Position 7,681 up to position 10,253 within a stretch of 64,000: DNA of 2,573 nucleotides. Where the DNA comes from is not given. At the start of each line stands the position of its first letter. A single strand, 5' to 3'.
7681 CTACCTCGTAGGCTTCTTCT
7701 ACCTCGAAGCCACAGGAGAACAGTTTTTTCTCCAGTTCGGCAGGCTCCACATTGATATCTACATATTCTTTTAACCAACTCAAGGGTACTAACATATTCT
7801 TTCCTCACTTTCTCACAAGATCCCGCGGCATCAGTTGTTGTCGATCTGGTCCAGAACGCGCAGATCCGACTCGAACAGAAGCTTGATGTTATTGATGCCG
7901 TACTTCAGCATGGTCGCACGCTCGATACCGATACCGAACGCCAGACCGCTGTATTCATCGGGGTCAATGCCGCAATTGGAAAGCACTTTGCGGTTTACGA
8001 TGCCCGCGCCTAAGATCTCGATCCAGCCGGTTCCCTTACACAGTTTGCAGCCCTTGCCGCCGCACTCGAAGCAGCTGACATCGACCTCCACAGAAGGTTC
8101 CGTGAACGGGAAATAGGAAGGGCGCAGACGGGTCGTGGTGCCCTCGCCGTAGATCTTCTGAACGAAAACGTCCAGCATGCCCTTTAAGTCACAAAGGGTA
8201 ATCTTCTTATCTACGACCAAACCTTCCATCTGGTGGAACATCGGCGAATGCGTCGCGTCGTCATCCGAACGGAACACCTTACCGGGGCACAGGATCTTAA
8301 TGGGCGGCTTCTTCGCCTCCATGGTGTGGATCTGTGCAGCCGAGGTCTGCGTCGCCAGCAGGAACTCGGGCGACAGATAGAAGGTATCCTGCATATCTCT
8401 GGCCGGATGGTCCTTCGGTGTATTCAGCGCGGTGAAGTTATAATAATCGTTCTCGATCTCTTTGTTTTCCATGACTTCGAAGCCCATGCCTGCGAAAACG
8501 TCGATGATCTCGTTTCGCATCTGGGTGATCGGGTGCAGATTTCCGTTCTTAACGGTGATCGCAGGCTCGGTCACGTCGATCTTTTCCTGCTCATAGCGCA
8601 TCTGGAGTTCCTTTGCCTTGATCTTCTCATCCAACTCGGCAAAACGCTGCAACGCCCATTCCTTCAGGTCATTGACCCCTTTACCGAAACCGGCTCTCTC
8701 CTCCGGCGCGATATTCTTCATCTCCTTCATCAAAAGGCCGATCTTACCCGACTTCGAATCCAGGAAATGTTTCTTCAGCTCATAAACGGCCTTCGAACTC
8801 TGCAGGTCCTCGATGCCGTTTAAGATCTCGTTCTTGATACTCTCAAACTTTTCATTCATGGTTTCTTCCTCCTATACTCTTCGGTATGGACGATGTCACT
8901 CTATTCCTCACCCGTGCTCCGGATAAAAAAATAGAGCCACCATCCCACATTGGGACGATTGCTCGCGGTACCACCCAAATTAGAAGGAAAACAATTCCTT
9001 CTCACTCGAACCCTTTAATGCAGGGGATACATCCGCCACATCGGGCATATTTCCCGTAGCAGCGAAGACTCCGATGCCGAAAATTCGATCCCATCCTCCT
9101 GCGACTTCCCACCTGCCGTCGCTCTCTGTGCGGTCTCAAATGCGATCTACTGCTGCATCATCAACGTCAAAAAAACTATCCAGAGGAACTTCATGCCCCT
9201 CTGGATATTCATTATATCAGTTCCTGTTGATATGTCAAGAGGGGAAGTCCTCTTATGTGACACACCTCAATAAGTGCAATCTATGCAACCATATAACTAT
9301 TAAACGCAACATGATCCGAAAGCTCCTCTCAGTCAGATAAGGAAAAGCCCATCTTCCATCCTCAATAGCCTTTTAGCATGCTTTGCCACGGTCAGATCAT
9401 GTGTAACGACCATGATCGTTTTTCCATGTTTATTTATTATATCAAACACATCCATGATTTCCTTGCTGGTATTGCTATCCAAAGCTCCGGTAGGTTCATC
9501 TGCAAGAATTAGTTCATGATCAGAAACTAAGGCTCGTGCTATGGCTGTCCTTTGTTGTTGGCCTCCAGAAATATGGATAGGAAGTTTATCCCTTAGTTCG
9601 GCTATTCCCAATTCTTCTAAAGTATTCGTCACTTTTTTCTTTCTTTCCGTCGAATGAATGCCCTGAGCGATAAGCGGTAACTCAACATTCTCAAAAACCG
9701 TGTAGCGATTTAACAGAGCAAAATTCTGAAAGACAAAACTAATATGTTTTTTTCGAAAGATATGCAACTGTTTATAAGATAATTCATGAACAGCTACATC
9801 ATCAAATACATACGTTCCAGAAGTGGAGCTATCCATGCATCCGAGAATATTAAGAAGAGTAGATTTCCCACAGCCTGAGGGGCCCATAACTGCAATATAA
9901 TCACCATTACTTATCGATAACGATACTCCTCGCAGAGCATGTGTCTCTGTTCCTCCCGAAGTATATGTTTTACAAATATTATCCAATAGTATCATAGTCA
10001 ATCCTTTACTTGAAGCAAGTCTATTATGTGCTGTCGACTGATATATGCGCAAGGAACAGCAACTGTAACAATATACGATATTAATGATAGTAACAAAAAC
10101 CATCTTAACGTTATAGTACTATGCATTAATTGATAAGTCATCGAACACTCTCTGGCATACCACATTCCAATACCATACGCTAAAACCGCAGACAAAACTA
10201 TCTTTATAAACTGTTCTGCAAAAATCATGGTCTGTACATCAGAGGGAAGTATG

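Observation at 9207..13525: AT-rich 4.3-kb island: own promoter, two novel small secreted proteins, then an FtsX/FtsX/ATPase module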

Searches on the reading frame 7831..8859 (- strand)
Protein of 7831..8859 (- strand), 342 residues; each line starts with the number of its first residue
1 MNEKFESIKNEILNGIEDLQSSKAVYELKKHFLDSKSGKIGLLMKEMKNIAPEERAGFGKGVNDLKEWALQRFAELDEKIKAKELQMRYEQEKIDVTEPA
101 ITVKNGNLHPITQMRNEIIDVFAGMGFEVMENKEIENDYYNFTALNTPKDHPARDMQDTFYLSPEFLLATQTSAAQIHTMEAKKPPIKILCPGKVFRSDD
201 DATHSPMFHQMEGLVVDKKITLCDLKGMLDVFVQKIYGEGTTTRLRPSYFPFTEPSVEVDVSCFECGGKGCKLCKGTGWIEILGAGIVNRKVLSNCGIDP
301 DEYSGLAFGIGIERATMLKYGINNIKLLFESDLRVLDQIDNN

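Call 47: find_related_loci(query=window:7831-8859:-, collection=genome_contigs, flank=10000)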
Query window:7831-8859:- (342 aa) in genome_contigs; peptide patterns used: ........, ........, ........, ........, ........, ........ (x = any residue, [..] = any of these).
600 stretches matched a pattern (row limit reached: there are more); 595 encode a relative of the query (tblastn E <= 1e-3); the best 80 are kept; 80 distinct loci.
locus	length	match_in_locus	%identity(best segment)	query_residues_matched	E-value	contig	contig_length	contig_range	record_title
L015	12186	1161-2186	98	1-342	0e+0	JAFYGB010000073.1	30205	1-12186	MAG: Lachnospiraceae bacterium isolate RGIG7058 Sheep_Rumen.Co__c4162495, whole genome shotgun sequence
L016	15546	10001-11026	89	1-342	0e+0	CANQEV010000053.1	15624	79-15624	MAG: uncultured Acetatifactor sp. isolate Lapin-005__bin62 genome assembly, contig: Lapin-005__NODE_5073_length_15624_co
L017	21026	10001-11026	89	1-342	0e+0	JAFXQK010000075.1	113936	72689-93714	MAG: Lachnospiraceae bacterium isolate RGIG6651 Sheep_Rumen-1__c1357402, whole genome shotgun sequence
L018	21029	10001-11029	83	1-342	0e+0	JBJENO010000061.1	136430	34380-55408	MAG: Acetatifactor sp. isolate PUUB15_bin.066 NODE_51_length_136430_cov_10.665613, whole genome shotgun sequence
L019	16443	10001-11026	82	1-342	0e+0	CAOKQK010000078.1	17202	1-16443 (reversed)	MAG TPA_asm: uncultured Lachnospiraceae bacterium isolate SRR17684646_bin.65_metawrap_v1.3_MAG genome assembly, contig:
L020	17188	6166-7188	82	1-341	0e+0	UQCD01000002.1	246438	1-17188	uncultured Clostridiales bacterium isolate UMGS134 genome assembly, contig: NODE_7_length_246438_cov_49.735339, whole ge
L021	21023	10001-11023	80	1-341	0e+0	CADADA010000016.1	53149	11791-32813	MAG: uncultured Lachnospiraceae bacterium isolate RUG13174 genome assembly, contig: RUG13174_asm_16, whole genome shotgu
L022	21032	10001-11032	79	1-342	0e+0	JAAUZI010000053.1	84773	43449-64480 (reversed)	MAG: Lachnospiraceae bacterium isolate Mgla_MAG_49-bin_3 c_000000076121, whole genome shotgun sequence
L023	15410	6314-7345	78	1-342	0e+0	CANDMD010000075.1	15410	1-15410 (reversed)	MAG TPA_asm: uncultured Lachnospiraceae bacterium isolate ERR6760102_bin.10_metawrap_v1.3_MAG genome assembly, contig: E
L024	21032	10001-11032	77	1-342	0e+0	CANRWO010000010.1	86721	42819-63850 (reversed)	MAG TPA_asm: uncultured Lachnospiraceae bacterium isolate SRR15730554_bin.32_metawrap_v1.3_MAG genome assembly, contig:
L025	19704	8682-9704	80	1-341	0e+0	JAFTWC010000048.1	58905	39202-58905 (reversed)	MAG: Lachnospiraceae bacterium isolate RGIG4203 Roe_deer_Colon-3__c28436, whole genome shotgun sequence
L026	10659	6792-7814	80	1-341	0e+0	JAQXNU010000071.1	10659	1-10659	MAG: Clostridiales bacterium isolate SUG1361 k141_3833126, whole genome shotgun sequence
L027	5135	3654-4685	78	1-342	0e+0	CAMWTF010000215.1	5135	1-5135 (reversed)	MAG TPA_asm: uncultured Lachnospiraceae bacterium isolate SRR14411321_bin.6_metawrap_v1.3_MAG genome assembly, contig: N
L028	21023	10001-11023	79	1-341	0e+0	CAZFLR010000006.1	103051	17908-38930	MAG TPA_asm: uncultured Kineothrix sp. isolate SRP350583_co3_239 genome assembly, contig: NODE_122_length_103051_cov_25.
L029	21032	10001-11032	77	1-342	0e+0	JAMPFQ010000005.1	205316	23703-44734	MAG: Lachnospiraceae bacterium isolate NALB_7861_4 Scaffold_#5__SCF_005__205316_bp, whole genome shotgun sequence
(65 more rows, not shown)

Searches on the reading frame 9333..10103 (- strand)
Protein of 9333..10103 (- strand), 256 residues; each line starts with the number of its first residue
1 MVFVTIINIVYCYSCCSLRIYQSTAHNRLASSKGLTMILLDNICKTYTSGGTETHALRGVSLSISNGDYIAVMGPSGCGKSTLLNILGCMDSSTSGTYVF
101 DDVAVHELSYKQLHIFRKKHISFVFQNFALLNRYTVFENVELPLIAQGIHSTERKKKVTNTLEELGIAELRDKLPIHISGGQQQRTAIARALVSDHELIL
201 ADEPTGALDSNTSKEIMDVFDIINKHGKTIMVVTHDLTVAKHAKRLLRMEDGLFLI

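Call 4: search_protein_families(library=pfam, proteins=[window:9333-10103:-], max_evalue=0.1)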
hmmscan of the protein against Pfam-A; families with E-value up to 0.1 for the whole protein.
window:9333-10103:- (256 aa): 16 families
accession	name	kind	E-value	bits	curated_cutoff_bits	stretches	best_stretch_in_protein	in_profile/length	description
PF00005.33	ABC_tran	-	1.4e-32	113.6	25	1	57-205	1-136/137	ABC transporter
PF13304.12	AAA_21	-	0.00016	22.3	27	0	71-111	3-46/304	AAA domain, putative AbiEii toxin, Type IV TA system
PF02463.25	SMC_N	-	0.0003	20.7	40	1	69-249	26-211/220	RecF/RecN/SMC N terminal domain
PF03193.22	RsgA_GTPase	-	0.00083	19.7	30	1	57-88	97-127/174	RsgA GTPase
PF13238.12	AAA_18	-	0.0027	18.6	29.4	1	70-115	1-44/128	AAA domain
PF13555.12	AAA_29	-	0.0038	17.4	27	1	58-84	13-39/61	P-loop containing region of AAA domain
PF01637.24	ATPase_2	-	0.0069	16.7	33.2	1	68-241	21-123/225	ATPase domain predominantly from Archaea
PF13521.12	AAA_28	-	0.0092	16.7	27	1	70-105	2-33/164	AAA domain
PF03215.21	Rad17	-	0.0095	16.3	23.8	1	68-89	46-67/186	Rad17 P-loop domain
PF13401.12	AAA_22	-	0.029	15.1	27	1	69-88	7-26/130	AAA domain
PF01926.29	MMR_HSR1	-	0.045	14.3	21.9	0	70-87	2-19/113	50S ribosome-binding GTPase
PF01078.27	Mg_chelatase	-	0.073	12.9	20.3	0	54-94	9-49/207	Magnesium chelatase, subunit ChlI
PF01712.25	dNK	-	0.075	13.2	27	0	70-140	1-71/203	Deoxynucleoside kinase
PF20703.3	nSTAND1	-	0.087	12.9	27.1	0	65-85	31-51/379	Novel STAND NTPase 1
PF13481.12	AAA_25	-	0.088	12.9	27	0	64-84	30-50/195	AAA domain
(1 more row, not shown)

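Call 10: search_protein_families(library=ncbifam, proteins=[window:9333-10103:-], max_evalue=0.1)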
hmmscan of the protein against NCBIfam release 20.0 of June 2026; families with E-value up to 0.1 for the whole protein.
window:9333-10103:- (256 aa): 195 families (the best 25 are shown)
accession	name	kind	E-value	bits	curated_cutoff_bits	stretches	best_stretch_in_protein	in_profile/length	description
NF038007.1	ABC_ATP_DarD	equivalog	2e-69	233.4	375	1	37-253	1-217/218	darobactin export ABC transporter ATP-binding protein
TIGR03608.1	L_ocin_972_ABC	subfamily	2.3e-65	219.9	254.85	1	42-248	3-205/206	putative bacteriocin export ABC transporter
NF007826.0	PRK10535.1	equivalog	1.4e-63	215.2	966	1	38-253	5-220/648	macrolide ABC transporter ATP-binding protein/permease MacB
TIGR02673.1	FtsE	equivalog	1.5e-59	201.2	264.85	1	37-252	1-213/214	cell division ATP-binding protein FtsE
TIGR02211.1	LolD_lipo_ex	equivalog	1.2e-58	198.2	307.75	1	40-253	4-218/221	lipoprotein-releasing ABC transporter ATP-binding protein LolD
NF008639.0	PRK11629.1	equivalog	1.7e-53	181.4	360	1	37-253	6-223/234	lipoprotein-releasing ABC transporter ATP-binding protein LolD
TIGR02982.1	heterocyst_DevA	subfamily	2.5e-50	171.1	295.8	1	39-253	3-218/220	ABC exporter ATP-binding subunit, DevA family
NF007879.0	PRK10584.1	equivalog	8.8e-50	169.5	336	1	41-252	10-222/228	putative ABC transporter ATP-binding protein YbbA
TIGR02315.1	ABC_phnC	equivalog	3.7e-48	164.1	266.1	1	37-252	1-222/243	phosphonate ABC transporter ATP-binding protein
TIGR02314.1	ABC_MetN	equivalog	3.9e-47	160.9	499.7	1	37-242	1-206/343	methionine ABC transporter ATP-binding protein MetN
NF040933.2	ABC_arch_GlcV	equivalog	4.3e-47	160.7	450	1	38-237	3-202/357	glucose ABC transporter ATP-binding protein GlcV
TIGR01186.1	proV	subfamily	1e-45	156.4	326.6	1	54-252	6-206/363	betaine/proline/choline family ABC transporter ATP-binding protein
TIGR03265.1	PhnT2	equivalog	5.6e-43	147.5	457.7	1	39-250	6-209/353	putative 2-aminoethylphosphonate ABC transporter ATP-binding protein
NF007027.0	PRK09493.1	equivalog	6.8e-42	143.5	379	1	37-252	1-212/240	glutamine ABC transporter ATP-binding protein GlnQ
NF043075.1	MMSYN1_0197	equivalog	1.1e-41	143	550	1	37-240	2-196/341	spermidine/putrescine ABC transporter ATP-binding protein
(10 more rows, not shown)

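Call 23: search_protein_families(library=padloc, proteins=[window:9333-9995:-], max_evalue=0.1)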
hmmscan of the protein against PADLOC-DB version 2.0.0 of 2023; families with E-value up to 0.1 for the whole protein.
window:9333-9995:- (220 aa): 15 families
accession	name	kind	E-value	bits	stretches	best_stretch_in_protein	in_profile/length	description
PDLC04135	mad3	-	1.6e-28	98.4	2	124-215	246-339/374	mads_3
PDLC04140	mad8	-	6.3e-09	33.8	1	16-202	12-235/314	mads_8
PDLC02980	AriA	-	2.9e-06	25.5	2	143-202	239-301/304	-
PDLC02335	AbiLi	-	3.9e-06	24.2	1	34-205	79-242/326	AbiLi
PDLC02914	ATPase-Toprim_I-B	-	5.2e-06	23.9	1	152-209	195-253/443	-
PDLC04213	HEC-02A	-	0.00018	19.2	1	156-206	228-278/337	-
PDLC04164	AriA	-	0.00026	18.6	1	111-200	140-232/253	-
PDLC03859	LmuB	-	0.00039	17.7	1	25-136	18-134/611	-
PDLC04214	HEC-02A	-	0.00058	17.3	1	155-206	233-284/338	-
PDLC00303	PtuA1|PtuA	-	0.0053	13.9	0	157-200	234-278/386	AAA ATPase domain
PDLC02981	AriAB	-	0.0055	13.4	1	32-60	24-52/694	-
PDLC03878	NsnB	-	0.01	13.7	0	137-199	212-276/345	-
PDLC00279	PtuA1|PtuA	-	0.013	12.6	1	30-70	25-66/416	AAA ATPase domain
PDLC04678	PDC-M49A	-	0.015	11.6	1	134-203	541-612/681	-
PDLC04182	HEC-01A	-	0.025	11.6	1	34-55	34-55/406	-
